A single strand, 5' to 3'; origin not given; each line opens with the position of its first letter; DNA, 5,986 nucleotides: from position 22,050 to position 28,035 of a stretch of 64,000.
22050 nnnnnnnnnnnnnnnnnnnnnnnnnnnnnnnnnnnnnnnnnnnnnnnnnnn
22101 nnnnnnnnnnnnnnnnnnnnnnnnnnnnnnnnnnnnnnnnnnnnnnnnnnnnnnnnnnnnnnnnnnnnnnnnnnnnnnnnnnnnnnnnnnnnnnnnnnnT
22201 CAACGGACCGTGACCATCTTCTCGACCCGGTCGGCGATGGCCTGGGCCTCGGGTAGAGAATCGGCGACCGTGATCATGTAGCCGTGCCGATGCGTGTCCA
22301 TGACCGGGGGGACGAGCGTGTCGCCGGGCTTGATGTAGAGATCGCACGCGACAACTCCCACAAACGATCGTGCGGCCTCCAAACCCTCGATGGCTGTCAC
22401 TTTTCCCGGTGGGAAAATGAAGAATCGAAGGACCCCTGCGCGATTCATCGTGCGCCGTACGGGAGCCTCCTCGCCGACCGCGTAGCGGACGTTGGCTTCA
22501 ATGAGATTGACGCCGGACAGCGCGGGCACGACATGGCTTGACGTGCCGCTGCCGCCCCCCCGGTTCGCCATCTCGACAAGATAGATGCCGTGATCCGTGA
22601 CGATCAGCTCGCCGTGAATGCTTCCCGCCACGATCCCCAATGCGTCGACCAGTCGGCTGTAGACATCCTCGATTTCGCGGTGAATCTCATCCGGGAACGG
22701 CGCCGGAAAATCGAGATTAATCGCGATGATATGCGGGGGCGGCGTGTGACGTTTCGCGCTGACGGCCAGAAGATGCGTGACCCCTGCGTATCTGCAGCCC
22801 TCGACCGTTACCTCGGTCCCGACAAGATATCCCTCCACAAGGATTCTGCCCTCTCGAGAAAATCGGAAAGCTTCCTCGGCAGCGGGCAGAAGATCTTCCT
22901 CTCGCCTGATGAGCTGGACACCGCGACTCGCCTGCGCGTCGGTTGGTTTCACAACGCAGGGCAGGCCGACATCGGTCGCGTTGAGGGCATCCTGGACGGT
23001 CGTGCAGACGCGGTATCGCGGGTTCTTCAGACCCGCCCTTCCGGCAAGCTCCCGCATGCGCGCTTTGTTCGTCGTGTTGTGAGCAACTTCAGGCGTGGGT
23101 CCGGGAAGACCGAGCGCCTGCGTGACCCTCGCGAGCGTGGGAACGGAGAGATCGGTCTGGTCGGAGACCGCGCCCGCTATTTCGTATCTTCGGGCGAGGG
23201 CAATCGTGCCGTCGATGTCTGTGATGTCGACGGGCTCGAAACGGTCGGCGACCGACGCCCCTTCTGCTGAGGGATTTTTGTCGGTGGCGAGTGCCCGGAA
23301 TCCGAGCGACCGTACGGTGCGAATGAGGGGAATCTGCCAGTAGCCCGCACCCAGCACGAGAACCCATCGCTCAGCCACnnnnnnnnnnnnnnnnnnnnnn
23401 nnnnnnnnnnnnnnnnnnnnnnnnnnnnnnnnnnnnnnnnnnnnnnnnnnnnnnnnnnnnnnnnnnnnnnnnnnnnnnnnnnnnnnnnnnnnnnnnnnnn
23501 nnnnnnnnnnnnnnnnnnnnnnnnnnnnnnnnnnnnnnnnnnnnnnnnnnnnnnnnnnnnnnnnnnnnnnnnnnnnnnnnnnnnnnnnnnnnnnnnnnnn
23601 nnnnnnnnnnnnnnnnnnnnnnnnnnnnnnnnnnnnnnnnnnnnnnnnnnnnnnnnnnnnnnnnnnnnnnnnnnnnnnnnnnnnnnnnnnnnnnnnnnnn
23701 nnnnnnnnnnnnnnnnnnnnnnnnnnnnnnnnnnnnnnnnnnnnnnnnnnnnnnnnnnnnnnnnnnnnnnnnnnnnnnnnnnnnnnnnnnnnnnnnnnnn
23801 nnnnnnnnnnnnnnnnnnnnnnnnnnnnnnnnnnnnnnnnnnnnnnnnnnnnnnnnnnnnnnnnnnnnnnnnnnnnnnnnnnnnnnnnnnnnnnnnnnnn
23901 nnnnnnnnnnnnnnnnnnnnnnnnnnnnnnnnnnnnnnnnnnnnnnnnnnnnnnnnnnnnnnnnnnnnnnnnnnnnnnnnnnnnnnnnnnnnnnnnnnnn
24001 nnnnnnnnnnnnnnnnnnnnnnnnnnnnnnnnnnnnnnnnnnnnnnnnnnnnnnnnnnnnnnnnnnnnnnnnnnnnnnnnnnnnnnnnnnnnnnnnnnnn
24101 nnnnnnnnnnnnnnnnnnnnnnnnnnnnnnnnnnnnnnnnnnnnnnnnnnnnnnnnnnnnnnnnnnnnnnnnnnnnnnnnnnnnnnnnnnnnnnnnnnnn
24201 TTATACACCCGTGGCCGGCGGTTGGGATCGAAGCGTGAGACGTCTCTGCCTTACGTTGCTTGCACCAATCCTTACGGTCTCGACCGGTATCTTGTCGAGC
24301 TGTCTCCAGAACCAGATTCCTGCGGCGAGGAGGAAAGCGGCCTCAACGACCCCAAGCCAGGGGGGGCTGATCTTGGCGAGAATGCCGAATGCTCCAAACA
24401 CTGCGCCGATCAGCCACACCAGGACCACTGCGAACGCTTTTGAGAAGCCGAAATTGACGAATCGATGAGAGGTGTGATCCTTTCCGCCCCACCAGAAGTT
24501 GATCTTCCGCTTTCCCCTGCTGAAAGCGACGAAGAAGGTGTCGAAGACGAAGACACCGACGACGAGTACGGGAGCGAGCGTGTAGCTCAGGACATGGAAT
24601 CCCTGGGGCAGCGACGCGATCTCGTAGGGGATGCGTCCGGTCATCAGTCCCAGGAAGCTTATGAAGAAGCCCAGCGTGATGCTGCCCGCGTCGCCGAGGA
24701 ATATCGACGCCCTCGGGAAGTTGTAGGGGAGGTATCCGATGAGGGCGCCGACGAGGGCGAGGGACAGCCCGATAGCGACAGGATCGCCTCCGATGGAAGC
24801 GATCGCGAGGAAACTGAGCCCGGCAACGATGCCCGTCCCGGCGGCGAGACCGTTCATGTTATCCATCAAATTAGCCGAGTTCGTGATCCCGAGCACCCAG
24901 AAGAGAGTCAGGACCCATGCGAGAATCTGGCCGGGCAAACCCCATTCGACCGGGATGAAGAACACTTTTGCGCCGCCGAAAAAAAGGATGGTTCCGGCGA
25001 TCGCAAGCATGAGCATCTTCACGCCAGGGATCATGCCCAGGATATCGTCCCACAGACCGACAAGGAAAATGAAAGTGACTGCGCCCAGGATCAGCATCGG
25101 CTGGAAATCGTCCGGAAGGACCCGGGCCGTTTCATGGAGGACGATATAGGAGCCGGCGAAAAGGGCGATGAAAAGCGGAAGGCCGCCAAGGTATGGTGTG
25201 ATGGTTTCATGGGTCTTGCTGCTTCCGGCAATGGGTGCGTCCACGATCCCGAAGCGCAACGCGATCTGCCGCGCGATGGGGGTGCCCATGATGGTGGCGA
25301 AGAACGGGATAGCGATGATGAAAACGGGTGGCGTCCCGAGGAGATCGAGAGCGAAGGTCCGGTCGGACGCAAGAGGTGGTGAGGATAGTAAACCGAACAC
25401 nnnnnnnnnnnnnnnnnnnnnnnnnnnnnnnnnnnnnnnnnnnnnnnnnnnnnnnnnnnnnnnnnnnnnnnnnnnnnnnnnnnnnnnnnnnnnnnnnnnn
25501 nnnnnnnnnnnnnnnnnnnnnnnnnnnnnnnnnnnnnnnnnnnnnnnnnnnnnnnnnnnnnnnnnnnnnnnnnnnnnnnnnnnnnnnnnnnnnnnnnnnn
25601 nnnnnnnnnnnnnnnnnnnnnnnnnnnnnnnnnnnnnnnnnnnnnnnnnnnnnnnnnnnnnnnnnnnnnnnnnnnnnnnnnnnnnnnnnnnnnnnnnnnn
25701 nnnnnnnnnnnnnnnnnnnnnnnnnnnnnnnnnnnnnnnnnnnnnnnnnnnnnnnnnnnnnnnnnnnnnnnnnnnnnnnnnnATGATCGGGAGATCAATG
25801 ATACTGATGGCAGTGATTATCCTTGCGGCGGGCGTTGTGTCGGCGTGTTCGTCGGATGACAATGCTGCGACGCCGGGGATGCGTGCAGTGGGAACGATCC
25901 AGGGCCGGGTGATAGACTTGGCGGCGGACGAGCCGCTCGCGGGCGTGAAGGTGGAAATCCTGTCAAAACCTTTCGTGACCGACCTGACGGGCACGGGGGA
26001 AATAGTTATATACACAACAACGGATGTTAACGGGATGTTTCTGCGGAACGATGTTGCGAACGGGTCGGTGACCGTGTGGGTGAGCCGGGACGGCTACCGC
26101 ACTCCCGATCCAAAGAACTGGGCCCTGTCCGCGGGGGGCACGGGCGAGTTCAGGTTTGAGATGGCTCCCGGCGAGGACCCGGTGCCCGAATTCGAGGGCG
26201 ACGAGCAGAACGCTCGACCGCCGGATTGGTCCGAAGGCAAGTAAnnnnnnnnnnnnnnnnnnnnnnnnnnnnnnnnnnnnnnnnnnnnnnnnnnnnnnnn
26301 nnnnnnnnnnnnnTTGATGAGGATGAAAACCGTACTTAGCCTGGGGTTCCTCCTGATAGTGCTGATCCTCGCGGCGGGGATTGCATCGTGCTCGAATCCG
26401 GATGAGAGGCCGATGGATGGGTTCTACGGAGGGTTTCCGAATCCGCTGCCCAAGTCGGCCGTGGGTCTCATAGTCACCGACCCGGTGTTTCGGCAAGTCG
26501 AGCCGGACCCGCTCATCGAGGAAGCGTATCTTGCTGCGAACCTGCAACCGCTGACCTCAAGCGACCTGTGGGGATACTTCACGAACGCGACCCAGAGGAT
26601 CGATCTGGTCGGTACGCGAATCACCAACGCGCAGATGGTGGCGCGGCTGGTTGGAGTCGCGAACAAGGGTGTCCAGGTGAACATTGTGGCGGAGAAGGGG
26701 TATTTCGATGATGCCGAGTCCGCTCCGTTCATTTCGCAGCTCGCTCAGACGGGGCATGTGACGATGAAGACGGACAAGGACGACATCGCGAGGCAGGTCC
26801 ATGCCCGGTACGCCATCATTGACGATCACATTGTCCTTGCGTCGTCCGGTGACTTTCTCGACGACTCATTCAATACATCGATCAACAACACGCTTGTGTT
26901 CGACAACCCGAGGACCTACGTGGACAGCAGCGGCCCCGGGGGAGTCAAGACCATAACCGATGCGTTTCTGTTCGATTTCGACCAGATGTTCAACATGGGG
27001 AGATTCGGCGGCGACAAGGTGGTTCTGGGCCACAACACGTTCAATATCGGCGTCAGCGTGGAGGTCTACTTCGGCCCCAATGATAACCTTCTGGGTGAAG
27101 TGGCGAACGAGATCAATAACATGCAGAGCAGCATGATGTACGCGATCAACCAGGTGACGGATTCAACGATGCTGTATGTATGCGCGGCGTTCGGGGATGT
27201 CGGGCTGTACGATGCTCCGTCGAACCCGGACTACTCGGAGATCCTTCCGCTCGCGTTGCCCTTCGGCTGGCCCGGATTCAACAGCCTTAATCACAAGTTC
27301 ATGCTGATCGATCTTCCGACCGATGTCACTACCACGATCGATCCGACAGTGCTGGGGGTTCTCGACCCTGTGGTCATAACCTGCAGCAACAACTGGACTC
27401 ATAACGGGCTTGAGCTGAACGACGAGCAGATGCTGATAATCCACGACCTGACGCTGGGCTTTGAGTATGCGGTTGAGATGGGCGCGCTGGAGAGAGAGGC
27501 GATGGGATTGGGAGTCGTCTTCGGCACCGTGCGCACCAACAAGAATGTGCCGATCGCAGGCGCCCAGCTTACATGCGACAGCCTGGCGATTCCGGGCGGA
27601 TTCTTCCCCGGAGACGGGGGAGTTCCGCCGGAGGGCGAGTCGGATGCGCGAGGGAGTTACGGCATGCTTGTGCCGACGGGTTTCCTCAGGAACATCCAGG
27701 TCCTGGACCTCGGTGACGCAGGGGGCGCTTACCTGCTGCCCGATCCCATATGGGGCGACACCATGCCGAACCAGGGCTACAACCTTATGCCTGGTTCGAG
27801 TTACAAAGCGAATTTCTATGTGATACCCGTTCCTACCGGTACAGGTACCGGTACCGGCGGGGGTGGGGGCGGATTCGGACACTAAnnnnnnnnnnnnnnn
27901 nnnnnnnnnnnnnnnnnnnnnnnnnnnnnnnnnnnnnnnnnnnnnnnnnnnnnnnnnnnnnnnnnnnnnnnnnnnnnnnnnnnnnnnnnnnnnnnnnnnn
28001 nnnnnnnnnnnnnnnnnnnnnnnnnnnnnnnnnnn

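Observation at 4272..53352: Nine-member lipoprotein family with an unassigned conserved N-terminal domain and swappable surface passengers (candidate undescribed surface-display system)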

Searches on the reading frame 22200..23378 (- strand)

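Call 12: search_protein_families(library=pfam, proteins=[window:22200-23378:-], max_evalue=0.001)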
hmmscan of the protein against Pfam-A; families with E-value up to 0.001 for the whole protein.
window:22200-23378:- (392 aa): 7 families
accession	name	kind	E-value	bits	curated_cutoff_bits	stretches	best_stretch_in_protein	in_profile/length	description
PF18603.7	LAL_C2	-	4.4e-19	69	29.4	1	318-392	1-76/78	L-amino acid ligase C-terminal domain 2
PF13535.11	ATP-grasp_4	-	4e-14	53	27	1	138-279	2-158/160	ATP-grasp domain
PF02222.28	ATP-grasp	-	1.8e-09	37.9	27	1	114-279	5-168/179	ATP-grasp domain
PF07478.18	Dala_Dala_lig_C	-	8.5e-08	32.4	24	1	135-193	33-89/204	D-ala D-ala ligase C-terminus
PF01071.24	GARS_A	-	1.1e-06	29.1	27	1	103-208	1-111/194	Phosphoribosylglycinamide synthetase, ATP-grasp (A) domain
PF02786.22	CPSase_L_D2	-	9.7e-06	25.7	19.8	1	123-304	20-207/211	Carbamoyl-phosphate synthase L chain, ATP binding domain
PF02655.19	ATP-grasp_3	-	3.9e-05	24.2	23.2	1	110-275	9-158/160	ATP-grasp domain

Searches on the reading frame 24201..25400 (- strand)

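Call 12: search_protein_families(library=pfam, proteins=[window:24201-25400:-], max_evalue=0.001)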
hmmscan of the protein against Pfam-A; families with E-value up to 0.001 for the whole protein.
window:24201-25400:- (399 aa): 1 family
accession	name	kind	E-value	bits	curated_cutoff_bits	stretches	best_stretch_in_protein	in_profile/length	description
PF00953.26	Glycos_transf_4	-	1.6e-28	100.1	27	1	103-253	3-158/160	Glycosyl transferase family 4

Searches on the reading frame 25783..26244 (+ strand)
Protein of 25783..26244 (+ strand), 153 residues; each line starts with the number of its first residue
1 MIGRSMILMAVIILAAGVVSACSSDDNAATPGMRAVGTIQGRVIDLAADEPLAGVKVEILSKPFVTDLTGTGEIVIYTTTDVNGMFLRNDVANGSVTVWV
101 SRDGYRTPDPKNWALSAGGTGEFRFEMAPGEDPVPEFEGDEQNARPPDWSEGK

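Call 12: search_protein_families(library=pfam, proteins=[window:25783-26244:+], max_evalue=0.001)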
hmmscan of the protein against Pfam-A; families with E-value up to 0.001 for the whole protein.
window:25783-26244:+ (153 aa): 2 families
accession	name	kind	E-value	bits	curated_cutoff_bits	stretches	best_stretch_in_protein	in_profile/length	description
PF13620.12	CarboxypepD_reg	-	2.3e-11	44.3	32.3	1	38-127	1-81/82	Carboxypeptidase regulatory-like domain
PF13715.12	CarbopepD_reg_2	-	2.8e-05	24.5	32.2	0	39-107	1-57/88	CarboxypepD_reg-like domain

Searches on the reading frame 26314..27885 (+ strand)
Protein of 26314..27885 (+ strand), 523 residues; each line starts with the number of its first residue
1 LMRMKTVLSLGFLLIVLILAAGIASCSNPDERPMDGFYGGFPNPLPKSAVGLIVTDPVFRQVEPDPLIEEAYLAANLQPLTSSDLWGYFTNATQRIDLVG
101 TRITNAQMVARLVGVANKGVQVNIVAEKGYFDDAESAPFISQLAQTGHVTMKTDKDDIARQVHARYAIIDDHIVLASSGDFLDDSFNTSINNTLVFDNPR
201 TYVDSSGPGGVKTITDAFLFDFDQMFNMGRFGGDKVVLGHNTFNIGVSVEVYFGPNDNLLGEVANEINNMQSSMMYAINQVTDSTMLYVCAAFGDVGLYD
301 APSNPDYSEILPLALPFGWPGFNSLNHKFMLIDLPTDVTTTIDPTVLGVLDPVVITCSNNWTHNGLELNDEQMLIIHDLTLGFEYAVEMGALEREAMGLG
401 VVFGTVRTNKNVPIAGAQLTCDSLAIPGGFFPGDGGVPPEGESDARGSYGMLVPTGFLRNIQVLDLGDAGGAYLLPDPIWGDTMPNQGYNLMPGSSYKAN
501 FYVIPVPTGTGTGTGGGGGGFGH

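Call 13: search_protein_families(library=pfam, proteins=[window:26314-27885:+], max_evalue=0.001)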
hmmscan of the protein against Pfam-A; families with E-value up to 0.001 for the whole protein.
window:26314-27885:+ (523 aa): 1 family
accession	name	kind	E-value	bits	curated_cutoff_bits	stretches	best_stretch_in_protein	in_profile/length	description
PF13091.12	PLDc_2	-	2.9e-16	60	27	2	89-200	5-119/132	PLD-like domain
